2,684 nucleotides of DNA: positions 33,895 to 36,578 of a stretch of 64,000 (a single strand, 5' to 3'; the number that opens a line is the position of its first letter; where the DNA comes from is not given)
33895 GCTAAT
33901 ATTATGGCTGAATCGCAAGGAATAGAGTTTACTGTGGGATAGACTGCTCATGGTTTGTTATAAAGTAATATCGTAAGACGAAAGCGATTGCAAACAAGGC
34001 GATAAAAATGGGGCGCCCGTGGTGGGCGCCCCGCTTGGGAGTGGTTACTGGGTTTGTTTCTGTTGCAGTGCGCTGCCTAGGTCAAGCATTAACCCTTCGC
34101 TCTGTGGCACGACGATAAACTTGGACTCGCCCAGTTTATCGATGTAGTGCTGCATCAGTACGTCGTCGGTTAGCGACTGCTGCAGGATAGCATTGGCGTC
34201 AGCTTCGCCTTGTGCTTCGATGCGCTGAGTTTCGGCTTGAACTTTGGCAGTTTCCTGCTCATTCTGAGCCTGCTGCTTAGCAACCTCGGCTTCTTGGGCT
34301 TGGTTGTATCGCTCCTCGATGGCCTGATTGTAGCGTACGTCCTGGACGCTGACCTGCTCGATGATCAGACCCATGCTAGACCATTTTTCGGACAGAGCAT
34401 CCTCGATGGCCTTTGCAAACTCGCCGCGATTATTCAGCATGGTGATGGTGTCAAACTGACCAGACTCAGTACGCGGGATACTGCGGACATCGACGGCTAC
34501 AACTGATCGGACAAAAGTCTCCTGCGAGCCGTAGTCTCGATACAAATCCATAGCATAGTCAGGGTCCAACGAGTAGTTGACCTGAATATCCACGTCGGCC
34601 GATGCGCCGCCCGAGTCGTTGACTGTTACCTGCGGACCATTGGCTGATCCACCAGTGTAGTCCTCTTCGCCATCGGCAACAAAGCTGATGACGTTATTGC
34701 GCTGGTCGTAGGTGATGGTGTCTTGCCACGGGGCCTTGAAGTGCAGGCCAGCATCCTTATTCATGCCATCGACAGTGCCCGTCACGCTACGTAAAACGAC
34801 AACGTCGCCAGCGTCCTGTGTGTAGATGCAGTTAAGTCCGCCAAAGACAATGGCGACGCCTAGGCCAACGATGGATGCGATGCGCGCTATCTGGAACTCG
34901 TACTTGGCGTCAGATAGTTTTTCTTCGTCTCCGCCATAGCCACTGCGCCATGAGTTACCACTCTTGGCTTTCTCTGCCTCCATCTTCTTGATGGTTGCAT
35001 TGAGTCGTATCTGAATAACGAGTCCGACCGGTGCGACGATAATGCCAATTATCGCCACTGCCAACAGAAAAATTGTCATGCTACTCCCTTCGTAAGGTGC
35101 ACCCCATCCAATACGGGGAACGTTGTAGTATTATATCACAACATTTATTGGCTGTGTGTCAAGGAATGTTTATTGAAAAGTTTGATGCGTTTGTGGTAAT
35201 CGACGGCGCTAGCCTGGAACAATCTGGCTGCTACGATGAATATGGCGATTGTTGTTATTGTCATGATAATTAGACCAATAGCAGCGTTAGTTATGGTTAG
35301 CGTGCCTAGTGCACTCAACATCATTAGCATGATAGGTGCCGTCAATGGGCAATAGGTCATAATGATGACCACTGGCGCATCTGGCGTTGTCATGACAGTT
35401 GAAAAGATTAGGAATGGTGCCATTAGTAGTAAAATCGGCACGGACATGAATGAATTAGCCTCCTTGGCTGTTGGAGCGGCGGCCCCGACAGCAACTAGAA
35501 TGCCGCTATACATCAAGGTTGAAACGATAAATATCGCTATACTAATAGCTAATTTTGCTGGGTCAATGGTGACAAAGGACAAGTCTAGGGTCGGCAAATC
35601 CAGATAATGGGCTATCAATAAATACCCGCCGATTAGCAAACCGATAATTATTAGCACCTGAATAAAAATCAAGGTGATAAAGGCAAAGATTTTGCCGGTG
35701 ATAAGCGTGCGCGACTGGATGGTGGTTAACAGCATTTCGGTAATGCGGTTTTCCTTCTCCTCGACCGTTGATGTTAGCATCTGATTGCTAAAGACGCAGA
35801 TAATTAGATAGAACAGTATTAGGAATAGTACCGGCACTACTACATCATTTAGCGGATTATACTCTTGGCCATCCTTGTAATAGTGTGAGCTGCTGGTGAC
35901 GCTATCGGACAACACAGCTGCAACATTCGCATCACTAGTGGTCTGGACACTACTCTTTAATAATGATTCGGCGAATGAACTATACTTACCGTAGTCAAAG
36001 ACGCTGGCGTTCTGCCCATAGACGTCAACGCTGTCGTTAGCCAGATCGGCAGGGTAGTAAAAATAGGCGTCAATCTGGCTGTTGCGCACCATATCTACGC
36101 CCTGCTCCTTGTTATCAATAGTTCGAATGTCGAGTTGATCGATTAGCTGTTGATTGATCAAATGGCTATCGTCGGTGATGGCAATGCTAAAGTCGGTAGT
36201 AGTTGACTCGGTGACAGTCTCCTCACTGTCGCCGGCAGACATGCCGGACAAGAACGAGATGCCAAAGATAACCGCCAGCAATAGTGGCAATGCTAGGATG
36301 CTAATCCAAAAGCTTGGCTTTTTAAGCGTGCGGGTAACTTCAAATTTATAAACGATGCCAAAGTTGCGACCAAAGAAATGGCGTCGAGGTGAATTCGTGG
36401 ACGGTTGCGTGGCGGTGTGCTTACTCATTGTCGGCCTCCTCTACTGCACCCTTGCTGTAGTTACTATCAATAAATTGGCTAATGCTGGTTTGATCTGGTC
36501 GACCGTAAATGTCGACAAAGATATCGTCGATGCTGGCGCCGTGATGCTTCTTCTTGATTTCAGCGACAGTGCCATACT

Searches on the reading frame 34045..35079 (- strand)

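Call 31: search_protein_families(library=pfam, proteins=[window:34045-35079:-], max_evalue=0.00001)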
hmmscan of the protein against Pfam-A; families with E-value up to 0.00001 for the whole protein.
window:34045-35079:- (344 aa): 1 family
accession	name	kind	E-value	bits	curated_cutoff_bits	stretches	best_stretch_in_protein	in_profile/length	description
PF01145.31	Band_7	-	1.2e-27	97.6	23.6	1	94-278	10-175/176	SPFH domain / Band 7 family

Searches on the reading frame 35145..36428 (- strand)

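Call 31: search_protein_families(library=pfam, proteins=[window:35145-36428:-], max_evalue=0.00001)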
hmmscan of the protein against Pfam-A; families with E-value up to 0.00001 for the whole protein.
window:35145-36428:- (427 aa): 1 family
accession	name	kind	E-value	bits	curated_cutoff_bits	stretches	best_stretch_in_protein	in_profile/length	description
PF12698.13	ABC2_membrane_3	-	5.8e-37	128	31.6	1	39-401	2-346/347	ABC-2 family transporter protein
